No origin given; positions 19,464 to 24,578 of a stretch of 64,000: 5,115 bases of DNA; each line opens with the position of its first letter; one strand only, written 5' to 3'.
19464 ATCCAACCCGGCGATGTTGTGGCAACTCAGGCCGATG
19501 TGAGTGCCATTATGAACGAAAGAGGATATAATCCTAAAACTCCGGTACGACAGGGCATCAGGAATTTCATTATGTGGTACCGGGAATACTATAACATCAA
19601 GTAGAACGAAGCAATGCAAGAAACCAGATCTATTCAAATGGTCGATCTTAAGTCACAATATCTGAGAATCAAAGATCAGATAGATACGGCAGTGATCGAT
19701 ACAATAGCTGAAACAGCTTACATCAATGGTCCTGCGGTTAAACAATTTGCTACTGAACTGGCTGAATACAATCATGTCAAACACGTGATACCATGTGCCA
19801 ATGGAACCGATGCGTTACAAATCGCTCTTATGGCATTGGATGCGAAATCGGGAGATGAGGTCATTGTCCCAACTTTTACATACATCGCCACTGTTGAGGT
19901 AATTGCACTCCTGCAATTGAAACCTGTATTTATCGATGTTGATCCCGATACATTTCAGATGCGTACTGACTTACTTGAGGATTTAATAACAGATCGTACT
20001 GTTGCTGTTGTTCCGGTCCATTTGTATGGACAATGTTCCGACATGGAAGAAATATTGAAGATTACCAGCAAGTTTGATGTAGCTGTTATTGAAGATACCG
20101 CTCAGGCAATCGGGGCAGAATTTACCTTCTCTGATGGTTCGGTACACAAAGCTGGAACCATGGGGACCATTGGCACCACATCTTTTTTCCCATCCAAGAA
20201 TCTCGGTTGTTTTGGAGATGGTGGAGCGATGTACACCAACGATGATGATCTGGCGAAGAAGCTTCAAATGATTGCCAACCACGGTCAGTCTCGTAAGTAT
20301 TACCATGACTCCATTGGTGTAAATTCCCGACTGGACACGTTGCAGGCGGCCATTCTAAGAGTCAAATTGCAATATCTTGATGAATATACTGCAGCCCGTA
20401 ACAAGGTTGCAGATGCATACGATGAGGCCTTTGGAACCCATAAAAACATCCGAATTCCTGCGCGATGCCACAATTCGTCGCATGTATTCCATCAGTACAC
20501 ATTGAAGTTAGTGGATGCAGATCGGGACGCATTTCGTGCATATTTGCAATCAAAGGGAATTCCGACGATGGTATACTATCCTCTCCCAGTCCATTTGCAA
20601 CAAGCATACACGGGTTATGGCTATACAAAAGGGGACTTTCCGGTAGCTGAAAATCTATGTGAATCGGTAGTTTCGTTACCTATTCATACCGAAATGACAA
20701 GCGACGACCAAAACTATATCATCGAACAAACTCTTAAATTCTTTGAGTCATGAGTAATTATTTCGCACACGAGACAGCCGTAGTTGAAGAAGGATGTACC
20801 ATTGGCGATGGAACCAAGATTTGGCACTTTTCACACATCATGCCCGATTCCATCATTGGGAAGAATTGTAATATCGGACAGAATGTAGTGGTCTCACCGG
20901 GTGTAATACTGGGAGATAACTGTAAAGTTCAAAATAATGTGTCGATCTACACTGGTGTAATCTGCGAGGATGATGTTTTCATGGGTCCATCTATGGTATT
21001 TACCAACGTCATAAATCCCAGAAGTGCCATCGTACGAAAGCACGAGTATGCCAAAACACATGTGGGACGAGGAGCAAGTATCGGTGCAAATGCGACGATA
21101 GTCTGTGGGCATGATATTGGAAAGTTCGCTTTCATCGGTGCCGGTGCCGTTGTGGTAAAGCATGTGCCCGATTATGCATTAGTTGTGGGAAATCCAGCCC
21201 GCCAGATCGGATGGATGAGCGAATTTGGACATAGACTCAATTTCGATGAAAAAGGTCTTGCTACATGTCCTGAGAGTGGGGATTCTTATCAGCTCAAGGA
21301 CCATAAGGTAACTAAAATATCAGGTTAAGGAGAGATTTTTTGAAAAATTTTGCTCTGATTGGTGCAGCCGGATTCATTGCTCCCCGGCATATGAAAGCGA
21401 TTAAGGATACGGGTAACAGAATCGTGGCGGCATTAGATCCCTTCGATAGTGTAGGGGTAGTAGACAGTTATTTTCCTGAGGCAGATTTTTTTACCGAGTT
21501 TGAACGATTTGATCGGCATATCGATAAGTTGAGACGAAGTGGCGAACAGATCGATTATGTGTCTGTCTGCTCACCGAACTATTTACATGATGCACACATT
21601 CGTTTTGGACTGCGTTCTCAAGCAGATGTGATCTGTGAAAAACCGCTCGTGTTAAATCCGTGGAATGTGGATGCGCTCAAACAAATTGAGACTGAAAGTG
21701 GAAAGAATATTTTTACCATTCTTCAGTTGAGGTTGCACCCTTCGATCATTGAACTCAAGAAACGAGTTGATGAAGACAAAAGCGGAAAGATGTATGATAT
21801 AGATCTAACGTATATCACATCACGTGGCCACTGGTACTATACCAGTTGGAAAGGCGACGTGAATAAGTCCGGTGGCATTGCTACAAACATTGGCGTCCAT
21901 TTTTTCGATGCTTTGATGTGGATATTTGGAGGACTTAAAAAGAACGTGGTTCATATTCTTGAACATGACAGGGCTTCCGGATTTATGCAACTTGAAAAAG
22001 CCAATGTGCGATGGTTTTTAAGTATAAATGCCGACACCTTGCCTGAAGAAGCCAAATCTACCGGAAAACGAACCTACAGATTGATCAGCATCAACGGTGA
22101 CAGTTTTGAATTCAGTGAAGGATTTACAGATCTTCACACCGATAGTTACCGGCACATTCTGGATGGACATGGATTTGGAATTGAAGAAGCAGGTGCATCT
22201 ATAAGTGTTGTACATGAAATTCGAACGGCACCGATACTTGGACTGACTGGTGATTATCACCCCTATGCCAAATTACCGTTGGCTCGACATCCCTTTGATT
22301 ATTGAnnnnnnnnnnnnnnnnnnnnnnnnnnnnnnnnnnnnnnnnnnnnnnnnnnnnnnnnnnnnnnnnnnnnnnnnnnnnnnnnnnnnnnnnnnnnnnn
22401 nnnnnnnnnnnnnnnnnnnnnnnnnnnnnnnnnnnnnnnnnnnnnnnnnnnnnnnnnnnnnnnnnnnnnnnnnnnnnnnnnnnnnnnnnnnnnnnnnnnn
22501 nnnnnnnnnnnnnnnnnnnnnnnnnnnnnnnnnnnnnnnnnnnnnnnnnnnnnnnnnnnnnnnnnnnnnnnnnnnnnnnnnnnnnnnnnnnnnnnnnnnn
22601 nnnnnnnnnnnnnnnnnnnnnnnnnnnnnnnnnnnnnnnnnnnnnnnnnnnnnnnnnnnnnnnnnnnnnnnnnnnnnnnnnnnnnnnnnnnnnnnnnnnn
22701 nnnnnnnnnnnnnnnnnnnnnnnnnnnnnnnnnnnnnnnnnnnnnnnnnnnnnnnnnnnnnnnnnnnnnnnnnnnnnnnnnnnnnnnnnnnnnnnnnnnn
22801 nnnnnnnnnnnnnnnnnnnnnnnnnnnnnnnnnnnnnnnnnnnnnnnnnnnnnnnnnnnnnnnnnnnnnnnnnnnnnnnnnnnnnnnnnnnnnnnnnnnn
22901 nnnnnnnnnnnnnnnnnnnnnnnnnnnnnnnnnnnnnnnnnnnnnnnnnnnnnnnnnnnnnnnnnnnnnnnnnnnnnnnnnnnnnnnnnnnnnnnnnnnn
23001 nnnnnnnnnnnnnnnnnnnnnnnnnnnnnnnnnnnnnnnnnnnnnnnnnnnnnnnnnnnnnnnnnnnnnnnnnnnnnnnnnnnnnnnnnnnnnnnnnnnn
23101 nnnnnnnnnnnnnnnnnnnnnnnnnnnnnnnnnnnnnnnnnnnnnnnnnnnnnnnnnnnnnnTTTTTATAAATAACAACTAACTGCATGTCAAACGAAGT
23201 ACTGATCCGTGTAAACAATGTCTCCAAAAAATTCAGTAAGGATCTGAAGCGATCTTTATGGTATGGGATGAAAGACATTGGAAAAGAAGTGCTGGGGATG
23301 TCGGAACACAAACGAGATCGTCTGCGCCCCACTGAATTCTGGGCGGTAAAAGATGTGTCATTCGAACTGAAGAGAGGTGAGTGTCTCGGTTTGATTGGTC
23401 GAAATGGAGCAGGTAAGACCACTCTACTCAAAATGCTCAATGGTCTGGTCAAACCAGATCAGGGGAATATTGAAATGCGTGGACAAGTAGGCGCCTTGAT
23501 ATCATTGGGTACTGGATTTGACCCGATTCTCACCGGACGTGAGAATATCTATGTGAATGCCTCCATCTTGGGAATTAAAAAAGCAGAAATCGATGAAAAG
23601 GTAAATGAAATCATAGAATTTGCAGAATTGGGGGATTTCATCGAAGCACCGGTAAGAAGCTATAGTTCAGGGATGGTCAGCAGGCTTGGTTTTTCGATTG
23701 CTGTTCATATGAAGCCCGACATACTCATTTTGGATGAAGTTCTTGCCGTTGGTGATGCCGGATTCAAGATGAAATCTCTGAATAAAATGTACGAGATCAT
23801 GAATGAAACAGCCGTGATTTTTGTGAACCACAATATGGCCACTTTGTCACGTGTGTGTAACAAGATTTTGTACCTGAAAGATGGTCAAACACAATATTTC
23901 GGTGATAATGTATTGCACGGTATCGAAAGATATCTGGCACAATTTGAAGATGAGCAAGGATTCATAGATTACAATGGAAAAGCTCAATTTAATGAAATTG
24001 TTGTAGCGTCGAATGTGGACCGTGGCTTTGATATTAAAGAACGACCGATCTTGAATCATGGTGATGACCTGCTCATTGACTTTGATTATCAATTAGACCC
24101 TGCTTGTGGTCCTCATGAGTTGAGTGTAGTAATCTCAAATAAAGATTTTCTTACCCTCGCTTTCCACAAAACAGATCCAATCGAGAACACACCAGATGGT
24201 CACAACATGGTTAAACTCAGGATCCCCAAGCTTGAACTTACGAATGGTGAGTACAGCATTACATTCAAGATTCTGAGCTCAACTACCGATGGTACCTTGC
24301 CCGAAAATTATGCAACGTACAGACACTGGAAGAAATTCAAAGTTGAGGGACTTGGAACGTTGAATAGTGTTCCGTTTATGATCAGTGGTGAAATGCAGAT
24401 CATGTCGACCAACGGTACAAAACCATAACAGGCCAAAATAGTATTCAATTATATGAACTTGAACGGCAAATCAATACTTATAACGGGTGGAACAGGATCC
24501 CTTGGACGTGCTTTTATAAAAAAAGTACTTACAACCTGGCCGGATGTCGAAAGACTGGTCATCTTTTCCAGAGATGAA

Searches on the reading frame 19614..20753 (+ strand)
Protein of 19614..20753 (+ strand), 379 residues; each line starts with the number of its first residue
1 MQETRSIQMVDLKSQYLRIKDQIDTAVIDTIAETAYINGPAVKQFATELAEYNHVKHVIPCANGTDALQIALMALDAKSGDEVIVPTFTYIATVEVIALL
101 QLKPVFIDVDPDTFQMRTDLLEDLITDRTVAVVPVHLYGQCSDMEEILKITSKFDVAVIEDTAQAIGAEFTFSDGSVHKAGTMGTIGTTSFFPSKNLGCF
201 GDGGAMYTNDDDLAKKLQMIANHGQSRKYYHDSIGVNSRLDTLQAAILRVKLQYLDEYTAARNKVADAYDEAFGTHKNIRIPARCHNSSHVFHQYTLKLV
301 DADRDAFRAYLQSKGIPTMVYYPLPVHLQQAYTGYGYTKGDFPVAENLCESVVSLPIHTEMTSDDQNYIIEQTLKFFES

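Call 34: search_protein_families(library=pfam, proteins=[window:19614-20753:+], max_evalue=0.0001)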
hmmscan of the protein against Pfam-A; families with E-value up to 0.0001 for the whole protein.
window:19614-20753:+ (379 aa): 3 families
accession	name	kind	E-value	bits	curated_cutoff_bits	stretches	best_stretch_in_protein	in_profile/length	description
PF01041.23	DegT_DnrJ_EryC1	-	1.2e-112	377.2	19.8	1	19-372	3-358/360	DegT/DnrJ/EryC1/StrS aminotransferase family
PF00155.27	Aminotran_1_2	-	2e-09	37.6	19.7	1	34-263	36-277/361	Aminotransferase class I and II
PF00266.25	Aminotran_5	-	6.8e-05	22.4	21.5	1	53-167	59-181/371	Aminotransferase class-V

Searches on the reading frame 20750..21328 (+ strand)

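Call 34: search_protein_families(library=pfam, proteins=[window:20750-21328:+], max_evalue=0.0001)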
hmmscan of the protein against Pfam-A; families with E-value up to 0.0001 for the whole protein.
window:20750-21328:+ (192 aa): 4 families
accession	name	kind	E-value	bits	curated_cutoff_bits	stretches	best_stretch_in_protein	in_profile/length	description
PF00132.30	Hexapep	-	4.7e-22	77.1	27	2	15-49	1-35/36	Bacterial transferase hexapeptide (six repeats)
PF14602.12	Hexapep_2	-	1.2e-13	50.9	27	1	35-67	3-33/34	Hexapeptide repeat of succinyl-transferase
PF25084.1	LbH_EIF2B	-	9.8e-13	48.5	54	1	6-76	12-80/105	EIF2B subunit epsilon LbH domain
PF25087.1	GMPPB_C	-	1.2e-05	25.4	39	0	45-101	4-54/110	GMPPB C-terminal domain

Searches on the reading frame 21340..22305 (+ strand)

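Call 34: search_protein_families(library=pfam, proteins=[window:21340-22305:+], max_evalue=0.0001)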
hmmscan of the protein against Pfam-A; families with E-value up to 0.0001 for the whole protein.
window:21340-22305:+ (321 aa): 3 families
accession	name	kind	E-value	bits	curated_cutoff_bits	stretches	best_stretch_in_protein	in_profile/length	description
PF01408.29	GFO_IDH_MocA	-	9.5e-18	65.5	24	1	3-124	2-116/120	Oxidoreductase family, NAD-binding Rossmann fold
PF02894.22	GFO_IDH_MocA_C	-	1.3e-13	51.7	22.9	1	140-228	1-102/218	Oxidoreductase family, C-terminal alpha/beta domain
PF22725.1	GFO_IDH_MocA_C3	-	1.4e-08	35.2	27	1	138-205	3-70/124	GFO/IDH/MocA C-terminal domain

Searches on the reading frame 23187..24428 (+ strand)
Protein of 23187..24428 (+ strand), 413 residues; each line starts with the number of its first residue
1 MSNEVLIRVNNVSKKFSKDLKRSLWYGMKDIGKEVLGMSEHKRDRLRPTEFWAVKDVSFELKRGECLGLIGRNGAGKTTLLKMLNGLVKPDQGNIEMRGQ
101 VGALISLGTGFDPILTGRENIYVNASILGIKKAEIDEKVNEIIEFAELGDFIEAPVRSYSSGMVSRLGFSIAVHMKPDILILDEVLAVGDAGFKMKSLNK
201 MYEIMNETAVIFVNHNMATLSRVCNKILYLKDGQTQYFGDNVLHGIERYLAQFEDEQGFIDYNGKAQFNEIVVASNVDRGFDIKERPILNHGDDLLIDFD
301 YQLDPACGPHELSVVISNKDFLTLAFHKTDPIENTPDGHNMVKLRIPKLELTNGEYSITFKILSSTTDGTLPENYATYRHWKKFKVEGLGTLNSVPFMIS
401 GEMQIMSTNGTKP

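Call 34: search_protein_families(library=pfam, proteins=[window:23187-24428:+], max_evalue=0.0001)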
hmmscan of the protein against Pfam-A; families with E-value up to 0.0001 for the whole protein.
window:23187-24428:+ (413 aa): 2 families
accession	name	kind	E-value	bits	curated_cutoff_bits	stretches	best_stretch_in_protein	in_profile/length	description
PF00005.33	ABC_tran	-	3.9e-24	86.2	25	1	54-185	1-135/137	ABC transporter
PF13304.12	AAA_21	-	7.2e-07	30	27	0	68-111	3-52/304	AAA domain, putative AbiEii toxin, Type IV TA system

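Call 88: search_protein_families(library=pfam, proteins=[window:23187-24428:+], max_evalue=1)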
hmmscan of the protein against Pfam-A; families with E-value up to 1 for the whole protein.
window:23187-24428:+ (413 aa): 12 families
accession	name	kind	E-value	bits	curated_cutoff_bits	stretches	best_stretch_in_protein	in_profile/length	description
PF00005.33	ABC_tran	-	3.9e-24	86.2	25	1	54-185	1-135/137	ABC transporter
PF13304.12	AAA_21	-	7.2e-07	30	27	1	68-111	3-52/304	AAA domain, putative AbiEii toxin, Type IV TA system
PF13401.12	AAA_22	-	0.00042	21.1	27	1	65-210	6-116/130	AAA domain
PF14524.12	Wzt_C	-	0.0031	17.9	30.4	1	285-387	24-130/143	Wzt C-terminal domain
PF13175.12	AAA_15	-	0.0068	16.5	32.1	1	68-120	27-55/374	AAA ATPase domain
PF13555.12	AAA_29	-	0.018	15.2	27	1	58-90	16-48/61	P-loop containing region of AAA domain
PF13476.12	AAA_23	-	0.019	16.1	27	1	55-84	11-39/201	AAA domain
PF00004.35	AAA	-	0.043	14.7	21.2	0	169-208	50-95/131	ATPase family associated with various cellular activities (AAA)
PF03051.21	Peptidase_C1_2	-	0.11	11.7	22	1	198-248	276-324/438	Peptidase C1-like family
PF03193.22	RsgA_GTPase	-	0.13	12.5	30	1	54-96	97-138/174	RsgA GTPase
PF20720.3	nSTAND3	-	0.17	12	27.2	1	55-84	8-37/155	Novel STAND NTPase 3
PF13604.12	AAA_30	-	0.2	11.8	27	1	66-94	20-48/191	AAA domain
